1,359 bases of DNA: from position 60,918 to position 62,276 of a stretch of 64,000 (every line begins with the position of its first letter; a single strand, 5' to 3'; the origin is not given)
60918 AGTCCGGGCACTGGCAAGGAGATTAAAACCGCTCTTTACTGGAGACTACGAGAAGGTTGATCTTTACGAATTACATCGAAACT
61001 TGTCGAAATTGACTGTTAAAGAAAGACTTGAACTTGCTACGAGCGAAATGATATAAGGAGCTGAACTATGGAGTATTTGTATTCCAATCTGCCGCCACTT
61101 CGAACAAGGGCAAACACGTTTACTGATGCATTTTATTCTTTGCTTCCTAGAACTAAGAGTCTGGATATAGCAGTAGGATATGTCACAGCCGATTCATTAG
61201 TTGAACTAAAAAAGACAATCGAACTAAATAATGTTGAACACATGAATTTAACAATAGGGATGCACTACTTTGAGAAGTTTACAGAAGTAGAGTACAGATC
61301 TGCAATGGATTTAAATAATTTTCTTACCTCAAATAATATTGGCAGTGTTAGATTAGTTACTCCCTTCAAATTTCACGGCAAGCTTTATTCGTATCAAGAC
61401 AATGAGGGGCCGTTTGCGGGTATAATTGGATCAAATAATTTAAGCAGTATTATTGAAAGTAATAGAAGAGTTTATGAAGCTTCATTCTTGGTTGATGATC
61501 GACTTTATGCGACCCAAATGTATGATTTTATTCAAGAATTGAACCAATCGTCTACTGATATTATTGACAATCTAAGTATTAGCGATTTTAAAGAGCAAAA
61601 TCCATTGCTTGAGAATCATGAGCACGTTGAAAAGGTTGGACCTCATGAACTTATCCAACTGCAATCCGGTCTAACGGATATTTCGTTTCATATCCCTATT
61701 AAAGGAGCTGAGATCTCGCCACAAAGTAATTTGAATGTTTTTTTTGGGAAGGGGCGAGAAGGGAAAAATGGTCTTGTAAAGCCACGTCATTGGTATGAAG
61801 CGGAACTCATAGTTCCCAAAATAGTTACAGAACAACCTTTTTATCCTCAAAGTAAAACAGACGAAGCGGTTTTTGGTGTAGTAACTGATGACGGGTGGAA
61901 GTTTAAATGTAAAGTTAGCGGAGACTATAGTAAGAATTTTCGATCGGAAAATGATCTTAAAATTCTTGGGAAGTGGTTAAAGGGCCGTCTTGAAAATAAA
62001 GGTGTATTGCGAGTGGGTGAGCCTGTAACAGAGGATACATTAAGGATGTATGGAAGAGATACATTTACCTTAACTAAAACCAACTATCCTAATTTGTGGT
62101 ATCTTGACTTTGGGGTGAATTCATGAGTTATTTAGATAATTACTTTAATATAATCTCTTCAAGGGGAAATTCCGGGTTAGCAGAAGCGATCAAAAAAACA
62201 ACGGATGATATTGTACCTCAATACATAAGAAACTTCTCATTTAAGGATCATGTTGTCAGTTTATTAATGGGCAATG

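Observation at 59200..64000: AT-rich island carrying an M-R-N cassette of the CglI/NgoAVII type (ATP-dependent restriction with a DEAD-Z1 motor), cut by the window edge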

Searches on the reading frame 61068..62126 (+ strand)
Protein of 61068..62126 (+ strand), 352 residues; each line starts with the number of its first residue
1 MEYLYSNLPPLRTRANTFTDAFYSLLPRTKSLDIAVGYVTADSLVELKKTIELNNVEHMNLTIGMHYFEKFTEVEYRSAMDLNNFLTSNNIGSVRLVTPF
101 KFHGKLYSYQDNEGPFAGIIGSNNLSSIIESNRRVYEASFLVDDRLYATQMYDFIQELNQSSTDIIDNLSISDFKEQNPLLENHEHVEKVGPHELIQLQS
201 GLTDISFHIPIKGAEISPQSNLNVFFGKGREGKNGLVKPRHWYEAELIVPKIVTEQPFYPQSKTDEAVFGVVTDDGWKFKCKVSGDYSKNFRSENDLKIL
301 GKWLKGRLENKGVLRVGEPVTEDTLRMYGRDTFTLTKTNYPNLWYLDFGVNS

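Call 5: search_protein_families(library=pfam, proteins=[window:61068-62126:+], max_evalue=0.01)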
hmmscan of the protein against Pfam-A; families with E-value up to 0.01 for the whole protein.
window:61068-62126:+ (352 aa): 2 families
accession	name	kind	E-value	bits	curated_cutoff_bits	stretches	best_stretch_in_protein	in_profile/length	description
PF20731.2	RE_NgoFVII_C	-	1.4e-43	148.5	23.8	1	199-338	3-130/131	NgoFVII C-terminal B3-like DNA-binding domain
PF09565.16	RE_NgoFVII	-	1.7e-34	118.9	23.8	1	19-162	4-152/162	NgoFVII restriction endonuclease N-terminal PLD domain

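Call 6: search_protein_families(library=ncbifam, proteins=[window:61068-62126:+], max_evalue=0.01)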
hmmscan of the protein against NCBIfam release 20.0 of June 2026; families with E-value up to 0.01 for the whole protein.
window:61068-62126:+ (352 aa): 0 families

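Call 7: search_protein_families(library=padloc, proteins=[window:61068-62126:+], max_evalue=0.01)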
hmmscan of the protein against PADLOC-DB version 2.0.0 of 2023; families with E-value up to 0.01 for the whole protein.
window:61068-62126:+ (352 aa): 1 family
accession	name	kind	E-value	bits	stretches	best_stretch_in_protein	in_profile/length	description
PDLC03530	REase_II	-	6.7e-104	345.6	1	1-348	1-344/350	Type II restriction enzyme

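Call 8: search_solved_structures(query=window:61068-62126:+, max_evalue=0.01, show_alignments=2)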
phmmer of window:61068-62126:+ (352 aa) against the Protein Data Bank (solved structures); distinct sequences matched with E-value up to 0.01: 2.
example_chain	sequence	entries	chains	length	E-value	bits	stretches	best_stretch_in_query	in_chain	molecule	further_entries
4rct_A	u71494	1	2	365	3.2e-81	276.4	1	4-348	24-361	Restriction endonuclease R.NgoVII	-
4rd5_A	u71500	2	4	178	2.9e-53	184.5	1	181-348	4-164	Restriction endonuclease R.NgoVII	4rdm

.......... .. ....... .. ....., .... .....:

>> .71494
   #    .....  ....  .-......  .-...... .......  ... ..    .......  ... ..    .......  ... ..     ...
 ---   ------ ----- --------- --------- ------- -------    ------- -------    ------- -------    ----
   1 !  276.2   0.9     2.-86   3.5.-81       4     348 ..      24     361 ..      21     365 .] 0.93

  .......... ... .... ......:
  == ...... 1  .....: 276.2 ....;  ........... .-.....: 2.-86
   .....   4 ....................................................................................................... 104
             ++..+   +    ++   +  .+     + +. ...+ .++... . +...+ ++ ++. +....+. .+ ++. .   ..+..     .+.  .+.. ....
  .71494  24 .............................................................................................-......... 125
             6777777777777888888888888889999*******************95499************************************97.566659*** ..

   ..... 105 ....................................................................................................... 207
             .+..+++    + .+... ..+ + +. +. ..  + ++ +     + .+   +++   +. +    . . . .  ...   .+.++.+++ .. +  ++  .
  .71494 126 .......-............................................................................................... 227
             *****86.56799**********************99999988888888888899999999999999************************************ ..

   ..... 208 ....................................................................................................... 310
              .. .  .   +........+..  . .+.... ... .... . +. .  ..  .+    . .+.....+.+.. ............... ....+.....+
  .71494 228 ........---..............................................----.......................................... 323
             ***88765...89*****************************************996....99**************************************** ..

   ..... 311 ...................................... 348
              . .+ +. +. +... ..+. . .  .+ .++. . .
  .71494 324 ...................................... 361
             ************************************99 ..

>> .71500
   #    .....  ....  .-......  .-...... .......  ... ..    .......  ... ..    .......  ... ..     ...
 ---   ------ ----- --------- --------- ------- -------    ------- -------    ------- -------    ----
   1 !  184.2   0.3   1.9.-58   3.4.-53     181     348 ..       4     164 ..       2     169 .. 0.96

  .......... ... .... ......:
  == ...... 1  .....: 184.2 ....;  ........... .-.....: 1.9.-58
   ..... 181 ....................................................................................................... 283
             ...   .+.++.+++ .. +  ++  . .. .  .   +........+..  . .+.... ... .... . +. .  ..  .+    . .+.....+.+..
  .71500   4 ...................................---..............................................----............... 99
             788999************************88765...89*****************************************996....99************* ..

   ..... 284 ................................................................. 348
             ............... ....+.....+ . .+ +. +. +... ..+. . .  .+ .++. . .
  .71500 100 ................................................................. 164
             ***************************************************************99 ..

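Call 11: find_encoding_contigs(protein=window:61068-62126:+, flank=10000, max_places=6)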
Protein window:61068-62126:+ (352 aa): 5 contigs read that carry it; 2 places shown.
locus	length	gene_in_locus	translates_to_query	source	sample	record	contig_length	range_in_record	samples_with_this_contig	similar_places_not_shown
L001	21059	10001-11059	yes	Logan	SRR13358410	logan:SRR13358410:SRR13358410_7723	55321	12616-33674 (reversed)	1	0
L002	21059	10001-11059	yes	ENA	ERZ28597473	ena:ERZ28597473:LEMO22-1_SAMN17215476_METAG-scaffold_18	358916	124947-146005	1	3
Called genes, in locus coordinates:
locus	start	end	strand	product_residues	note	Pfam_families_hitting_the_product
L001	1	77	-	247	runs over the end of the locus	PF03009:GDPD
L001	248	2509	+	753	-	PF17853:GGDEF_2 (weak), PF00165:HTH_AraC (weak), PF12833:HTH_18, PF00165:HTH_AraC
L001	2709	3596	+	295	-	PF00528:BPD_transp_1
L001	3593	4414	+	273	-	PF00528:BPD_transp_1 (weak)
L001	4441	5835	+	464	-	PF01547:SBP_bac_1, PF13416:SBP_bac_8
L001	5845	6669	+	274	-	PF00753:Lactamase_B (faint), PF23023:Anti-Pycsar_Apyc1, PF12706:Lactamase_B_2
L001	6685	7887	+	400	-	PF07690:MFS_1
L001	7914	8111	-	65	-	-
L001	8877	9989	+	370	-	PF00145:DNA_methylase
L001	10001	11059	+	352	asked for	PF09565:RE_NgoFVII, PF20731:RE_NgoFVII_C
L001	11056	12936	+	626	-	PF10593:Z1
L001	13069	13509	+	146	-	PF03852:Vsr, PF04480:DUF559 (faint)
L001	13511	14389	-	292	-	PF00072:Response_reg, PF00486:Trans_reg_C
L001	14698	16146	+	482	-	PF00890:FAD_binding_2 (weak), PF01134:GIDA (faint), PF01266:DAO (faint), PF03486:HI0933_like, PF12831:FAD_oxidored (weak), PF13738:Pyr_redox_3 (faint), PF22780:HI0933_like_1st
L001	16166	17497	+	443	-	PF00890:FAD_binding_2 (weak), PF01134:GIDA (faint), PF01266:DAO (faint), PF03486:HI0933_like, PF12831:FAD_oxidored (weak), PF13738:Pyr_redox_3 (faint), PF22780:HI0933_like_1st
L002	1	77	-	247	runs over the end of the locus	PF03009:GDPD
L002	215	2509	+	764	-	PF17853:GGDEF_2 (weak), PF00165:HTH_AraC (weak), PF12833:HTH_18, PF00165:HTH_AraC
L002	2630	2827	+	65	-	-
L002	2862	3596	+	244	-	PF00528:BPD_transp_1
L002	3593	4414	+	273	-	PF00528:BPD_transp_1 (weak)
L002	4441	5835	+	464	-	PF01547:SBP_bac_1, PF13416:SBP_bac_8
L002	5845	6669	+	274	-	PF00753:Lactamase_B (faint), PF23023:Anti-Pycsar_Apyc1, PF12706:Lactamase_B_2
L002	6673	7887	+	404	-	PF07690:MFS_1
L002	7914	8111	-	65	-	-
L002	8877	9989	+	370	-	PF00145:DNA_methylase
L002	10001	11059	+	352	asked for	PF09565:RE_NgoFVII, PF20731:RE_NgoFVII_C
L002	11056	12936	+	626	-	PF10593:Z1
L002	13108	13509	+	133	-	PF03852:Vsr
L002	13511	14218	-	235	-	PF00072:Response_reg, PF00486:Trans_reg_C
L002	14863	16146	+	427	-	PF00890:FAD_binding_2 (weak), PF01134:GIDA (faint), PF01266:DAO (faint), PF03486:HI0933_like, PF12831:FAD_oxidored (weak), PF13738:Pyr_redox_3 (faint), PF22780:HI0933_like_1st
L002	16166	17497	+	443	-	PF00890:FAD_binding_2 (weak), PF01134:GIDA (faint), PF01266:DAO (faint), PF03486:HI0933_like, PF12831:FAD_oxidored (weak), PF13738:Pyr_redox_3 (faint), PF22780:HI0933_like_1st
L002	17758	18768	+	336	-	PF00072:Response_reg, PF12833:HTH_18, PF00165:HTH_AraC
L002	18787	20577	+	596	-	PF02743:dCache_1 (weak), PF00672:HAMP (weak), PF06580:His_kinase, PF02518:HATPase_c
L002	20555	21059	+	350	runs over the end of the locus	PF00072:Response_reg, PF00165:HTH_AraC (faint), PF12833:HTH_18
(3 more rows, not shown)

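Call 17: find_homologous_proteins(query=window:61068-62126:+, max_evalue=0.00001)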
Query window:61068-62126:+ (352 aa): 1390 proteins with E <= 0.00001 among 2508 candidates; the best 120 are listed.
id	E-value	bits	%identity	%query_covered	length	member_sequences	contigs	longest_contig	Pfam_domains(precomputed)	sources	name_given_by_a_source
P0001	5.8e-237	803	100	100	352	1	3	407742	PF20731.3,PF09565.17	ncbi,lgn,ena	-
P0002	6.6e-175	599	74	99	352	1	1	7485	PF20731.3,PF09565.17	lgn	-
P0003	7.0e-173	593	72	99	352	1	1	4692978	PF20731.3,PF09565.17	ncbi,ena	-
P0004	1.8e-172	591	75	99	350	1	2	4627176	PF20731.3,PF09565.17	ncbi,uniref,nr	ncbi:restriction endonuclease PLD domain-containing protein [Paenibacillus crassostreae]|uniref:NgoF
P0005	2.1e-172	591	73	99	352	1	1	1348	PF20731.3,PF09565.17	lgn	-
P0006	2.1e-169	581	71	99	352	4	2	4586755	PF20731.3,PF09565.17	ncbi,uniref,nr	ncbi:restriction endonuclease PLD domain-containing protein [Clostridium formicaceticum]|uniref:NgoF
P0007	4.6e-166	570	74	95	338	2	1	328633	PF20731.3,PF09565.17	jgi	jgi:hypothetical protein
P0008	1.4e-165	569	71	99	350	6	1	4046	PF20731.3,PF09565.17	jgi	-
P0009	5.3e-164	563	70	99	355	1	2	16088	PF20731.3,PF09565.17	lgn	-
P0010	7.0e-164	563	69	99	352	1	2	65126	PF20731.3,PF09565.17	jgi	jgi:hypothetical protein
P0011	1.6e-163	562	68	99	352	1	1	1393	PF20731.3,PF09565.17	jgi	jgi:hypothetical protein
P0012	4.9e-163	560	70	99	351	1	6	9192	PF20731.3,PF09565.17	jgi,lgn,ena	-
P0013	5.9e-163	560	69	99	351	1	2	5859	PF20731.3,PF09565.17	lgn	-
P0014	1.5e-162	559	70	99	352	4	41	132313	PF20731.3,PF09565.17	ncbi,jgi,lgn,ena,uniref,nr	ncbi:NgoFVII family restriction endonuclease [[Clostridium] innocuum]|uniref:restriction endonucleas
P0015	1.6e-162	559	69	99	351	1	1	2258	PF20731.3,PF09565.17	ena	-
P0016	6.4e-162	557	70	99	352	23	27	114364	PF20731.3,PF09565.17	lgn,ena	-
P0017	6.8e-162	557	69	99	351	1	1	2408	PF20731.3,PF09565.17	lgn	-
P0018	3.9e-161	554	69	99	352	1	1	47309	PF20731.3,PF09565.17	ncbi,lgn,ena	-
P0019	4.6e-161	554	70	99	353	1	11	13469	PF20731.3,PF09565.17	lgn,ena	-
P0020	6.8e-161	553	69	99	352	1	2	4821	PF20731.3,PF09565.17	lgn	-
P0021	3.4e-160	551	70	99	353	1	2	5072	PF20731.3,PF09565.17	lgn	-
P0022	4.7e-160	550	69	99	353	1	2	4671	PF20731.3,PF09565.17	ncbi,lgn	-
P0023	1.2e-159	549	68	99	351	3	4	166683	PF20731.3,PF09565.17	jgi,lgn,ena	-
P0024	1.6e-159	549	68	99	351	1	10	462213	PF20731.3,PF09565.17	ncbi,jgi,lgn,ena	jgi:hypothetical protein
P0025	3.3e-159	548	68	99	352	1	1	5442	PF20731.3,PF09565.17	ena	-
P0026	1.0e-158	546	69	99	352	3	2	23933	PF20731.3,PF09565.17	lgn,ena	-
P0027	1.7e-158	545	67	99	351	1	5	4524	PF20731.3,PF09565.17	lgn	-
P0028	3.2e-158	544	69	99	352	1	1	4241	PF20731.3,PF09565.17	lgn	-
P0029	1.7e-157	542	67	99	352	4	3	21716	PF20731.3,PF09565.17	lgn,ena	-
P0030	2.7e-157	541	66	99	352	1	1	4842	PF20731.3,PF09565.17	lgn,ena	-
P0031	2.8e-157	541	66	99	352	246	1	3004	PF20731.3,PF09565.17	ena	-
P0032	3.9e-157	541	65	99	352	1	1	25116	PF20731.3,PF09565.17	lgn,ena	-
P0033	6.4e-157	540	66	99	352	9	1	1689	PF20731.3,PF09565.17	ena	-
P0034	1.8e-156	539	69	99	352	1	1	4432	PF20731.3,PF09565.17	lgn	-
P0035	3.9e-156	538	67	99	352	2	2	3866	PF20731.3,PF09565.17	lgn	-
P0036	5.6e-156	537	66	99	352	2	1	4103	PF20731.3,PF09565.17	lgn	-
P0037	1.2e-155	536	66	99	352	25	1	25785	PF20731.3,PF09565.17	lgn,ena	-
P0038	2.6e-155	535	67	99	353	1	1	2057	PF20731.3,PF09565.17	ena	-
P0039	2.9e-155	535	67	99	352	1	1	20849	PF20731.3,PF09565.17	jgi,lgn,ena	-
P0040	3.0e-155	535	67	100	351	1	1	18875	PF20731.3,PF09565.17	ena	-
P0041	5.5e-155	534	67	100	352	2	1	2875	PF20731.3,PF09565.17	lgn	-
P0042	5.6e-155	534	68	99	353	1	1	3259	PF20731.3,PF09565.17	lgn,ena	-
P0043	9.1e-155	533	66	99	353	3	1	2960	PF20731.3,PF09565.17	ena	-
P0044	2.0e-154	532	67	100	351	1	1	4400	PF20731.3,PF09565.17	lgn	-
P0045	2.3e-154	532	66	99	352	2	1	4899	PF20731.3,PF09565.17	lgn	-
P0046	3.3e-154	531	66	99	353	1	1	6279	PF20731.3,PF09565.17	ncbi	-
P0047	4.3e-154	531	65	99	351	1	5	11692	PF20731.3,PF09565.17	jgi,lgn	jgi:hypothetical protein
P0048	6.3e-154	530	65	99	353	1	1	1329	PF20731.3,PF09565.17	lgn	-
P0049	8.6e-154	530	67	100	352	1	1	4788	PF20731.3,PF09565.17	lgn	-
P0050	9.6e-154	530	67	99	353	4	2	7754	PF20731.3,PF09565.17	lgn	-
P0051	1.0e-153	530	65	99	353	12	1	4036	PF20731.3,PF09565.17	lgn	-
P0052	1.4e-153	529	65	99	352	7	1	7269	PF20731.3,PF09565.17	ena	-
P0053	1.8e-153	529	66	99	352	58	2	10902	PF20731.3,PF09565.17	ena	-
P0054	2.3e-153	529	66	99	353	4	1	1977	PF20731.3,PF09565.17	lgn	-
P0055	2.7e-153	528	67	99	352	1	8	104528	PF20731.3,PF09565.17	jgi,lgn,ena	jgi:hypothetical protein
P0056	3.4e-153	528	66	99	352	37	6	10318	PF20731.3,PF09565.17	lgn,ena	-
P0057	3.5e-153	528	66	99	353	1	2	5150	PF20731.3,PF09565.17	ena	-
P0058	5.0e-153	527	66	100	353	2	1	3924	PF20731.3,PF09565.17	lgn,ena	-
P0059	7.8e-153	527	65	99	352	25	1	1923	PF20731.3,PF09565.17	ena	-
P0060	8.2e-153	527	67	99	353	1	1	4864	PF20731.3,PF09565.17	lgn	-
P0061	9.7e-153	526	65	99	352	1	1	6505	PF20731.3,PF09565.17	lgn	-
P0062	1.4e-152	526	67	99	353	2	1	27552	PF20731.3,PF09565.17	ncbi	-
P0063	1.5e-152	526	67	99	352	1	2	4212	PF20731.3,PF09565.17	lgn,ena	-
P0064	1.7e-152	526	67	99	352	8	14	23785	PF20731.3,PF09565.17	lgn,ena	-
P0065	1.7e-152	526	67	99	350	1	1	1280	PF20731.3,PF09565.17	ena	-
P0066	1.7e-152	526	66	99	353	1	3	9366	PF20731.3,PF09565.17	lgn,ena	-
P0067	1.8e-152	526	65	99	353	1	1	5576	PF20731.3,PF09565.17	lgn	-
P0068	2.1e-152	525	66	99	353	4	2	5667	PF20731.3,PF09565.17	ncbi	-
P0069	2.2e-152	525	66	99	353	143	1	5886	PF20731.3,PF09565.17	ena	-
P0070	2.3e-152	525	66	99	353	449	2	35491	PF20731.3,PF09565.17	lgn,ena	-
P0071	2.3e-152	525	66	99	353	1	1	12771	PF20731.3,PF09565.17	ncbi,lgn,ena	-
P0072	2.4e-152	525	66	99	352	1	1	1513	PF20731.3,PF09565.17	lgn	-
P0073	2.5e-152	525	66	99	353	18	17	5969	PF20731.3,PF09565.17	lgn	-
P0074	2.9e-152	525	66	99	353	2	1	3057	PF20731.3,PF09565.17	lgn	-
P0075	3.3e-152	525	66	99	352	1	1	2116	PF20731.3,PF09565.17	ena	-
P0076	3.8e-152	525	66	99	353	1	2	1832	PF20731.3,PF09565.17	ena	-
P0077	3.8e-152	525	66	99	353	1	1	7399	PF20731.3,PF09565.17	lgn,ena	-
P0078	5.3e-152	524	65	99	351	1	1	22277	PF20731.3,PF09565.17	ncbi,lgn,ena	-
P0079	6.3e-152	524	66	99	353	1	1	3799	PF20731.3,PF09565.17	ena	-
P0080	7.4e-152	524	66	99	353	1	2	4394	PF20731.3,PF09565.17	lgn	-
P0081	8.6e-152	523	66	99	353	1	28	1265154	PF20731.3,PF09565.17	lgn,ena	-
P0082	8.7e-152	523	64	99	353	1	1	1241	PF20731.3,PF09565.17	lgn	-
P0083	9.0e-152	523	66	99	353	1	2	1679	PF20731.3,PF09565.17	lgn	-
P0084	9.1e-152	523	66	99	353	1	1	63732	PF20731.3,PF09565.17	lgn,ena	-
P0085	1.1e-151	523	66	99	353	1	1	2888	PF20731.3,PF09565.17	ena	-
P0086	1.1e-151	523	66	99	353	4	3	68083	PF20731.3,PF09565.17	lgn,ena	-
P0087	1.1e-151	523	66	99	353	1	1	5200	PF20731.3,PF09565.17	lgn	-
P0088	1.2e-151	523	66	100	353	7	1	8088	PF20731.3,PF09565.17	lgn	-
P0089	1.3e-151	523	65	99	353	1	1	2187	PF20731.3,PF09565.17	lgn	-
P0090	1.4e-151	523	65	99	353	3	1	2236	PF20731.3,PF09565.17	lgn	-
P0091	1.5e-151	523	67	99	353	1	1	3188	PF20731.3,PF09565.17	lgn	-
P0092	1.6e-151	522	66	99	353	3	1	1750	PF20731.3,PF09565.17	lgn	-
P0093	1.6e-151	522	66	99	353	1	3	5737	PF20731.3,PF09565.17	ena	-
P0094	1.6e-151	522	66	99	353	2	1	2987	PF20731.3,PF09565.17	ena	-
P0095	1.7e-151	522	66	99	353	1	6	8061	PF20731.3,PF09565.17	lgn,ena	-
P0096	1.7e-151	522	66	99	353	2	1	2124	PF20731.3,PF09565.17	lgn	-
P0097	1.8e-151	522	66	99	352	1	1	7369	PF20731.3,PF09565.17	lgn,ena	-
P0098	2.3e-151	522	66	99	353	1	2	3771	PF20731.3,PF09565.17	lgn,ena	-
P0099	2.4e-151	522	65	100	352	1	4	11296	PF20731.3,PF09565.17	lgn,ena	-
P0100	2.9e-151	522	65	99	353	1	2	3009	PF20731.3,PF09565.17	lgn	-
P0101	3.1e-151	521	66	99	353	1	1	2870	PF20731.3,PF09565.17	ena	-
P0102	3.3e-151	521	67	99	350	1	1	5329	PF20731.3,PF09565.17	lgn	-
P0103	3.4e-151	521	66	99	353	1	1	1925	PF20731.3,PF09565.17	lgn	-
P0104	3.4e-151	521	66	99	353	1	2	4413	PF20731.3,PF09565.17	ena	-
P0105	3.7e-151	521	65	99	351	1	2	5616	PF20731.3,PF09565.17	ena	-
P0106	3.9e-151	521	66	99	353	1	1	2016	PF20731.3,PF09565.17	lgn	-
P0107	5.0e-151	521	66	99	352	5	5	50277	PF20731.3,PF09565.17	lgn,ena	-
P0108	5.2e-151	521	64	99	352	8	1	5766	PF20731.3,PF09565.17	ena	-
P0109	6.3e-151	520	66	99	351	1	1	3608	PF20731.3,PF09565.17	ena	-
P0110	8.0e-151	520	65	99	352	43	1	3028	PF20731.3,PF09565.17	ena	-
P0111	8.2e-151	520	66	99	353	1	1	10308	PF20731.3,PF09565.17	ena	-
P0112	8.5e-151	520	65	99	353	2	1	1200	PF20731.3,PF09565.17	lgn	-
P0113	1.0e-150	520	64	99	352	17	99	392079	PF20731.3,PF09565.17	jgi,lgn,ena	-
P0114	1.5e-150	519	65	99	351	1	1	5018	PF20731.3,PF09565.17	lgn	-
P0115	1.6e-150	519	65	99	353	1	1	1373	PF20731.3,PF09565.17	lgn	-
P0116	1.8e-150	519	66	99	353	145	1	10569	PF20731.3,PF09565.17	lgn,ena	-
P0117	4.0e-150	518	66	99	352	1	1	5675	PF20731.3,PF09565.17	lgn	-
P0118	4.1e-150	518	66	99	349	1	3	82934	PF20731.3,PF09565.17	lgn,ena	-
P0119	5.3e-150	517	67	99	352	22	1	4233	PF20731.3,PF09565.17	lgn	-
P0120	5.5e-150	517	63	99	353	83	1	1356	PF20731.3,PF09565.17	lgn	-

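Call 26: list_cluster_members(proteins=[window:61068-62126:+, window:59944-61056:+, L002:11056-12933:+, window:57740-58954:+, L002:13108-13506:+, L002:13511-14218:-])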
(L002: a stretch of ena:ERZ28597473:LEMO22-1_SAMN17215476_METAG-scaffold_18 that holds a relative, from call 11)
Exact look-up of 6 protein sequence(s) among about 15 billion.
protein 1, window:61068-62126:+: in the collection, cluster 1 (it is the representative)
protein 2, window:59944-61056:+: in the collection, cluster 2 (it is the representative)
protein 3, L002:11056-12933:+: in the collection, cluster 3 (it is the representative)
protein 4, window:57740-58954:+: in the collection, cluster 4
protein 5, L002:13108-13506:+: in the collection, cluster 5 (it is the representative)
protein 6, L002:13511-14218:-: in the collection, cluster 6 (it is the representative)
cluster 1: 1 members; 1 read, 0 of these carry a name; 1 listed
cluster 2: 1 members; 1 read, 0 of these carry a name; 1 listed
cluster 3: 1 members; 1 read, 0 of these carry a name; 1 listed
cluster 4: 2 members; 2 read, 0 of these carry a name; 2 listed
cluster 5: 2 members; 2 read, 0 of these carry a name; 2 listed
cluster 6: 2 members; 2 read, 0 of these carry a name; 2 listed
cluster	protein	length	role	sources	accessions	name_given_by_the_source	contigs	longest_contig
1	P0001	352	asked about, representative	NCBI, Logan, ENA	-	-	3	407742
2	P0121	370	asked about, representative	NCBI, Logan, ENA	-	-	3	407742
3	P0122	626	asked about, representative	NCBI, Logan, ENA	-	-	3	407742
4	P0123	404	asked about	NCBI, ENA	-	-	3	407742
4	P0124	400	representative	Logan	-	-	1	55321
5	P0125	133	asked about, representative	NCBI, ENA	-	-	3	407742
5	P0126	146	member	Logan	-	-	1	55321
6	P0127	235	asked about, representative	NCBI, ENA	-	-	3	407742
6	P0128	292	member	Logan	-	-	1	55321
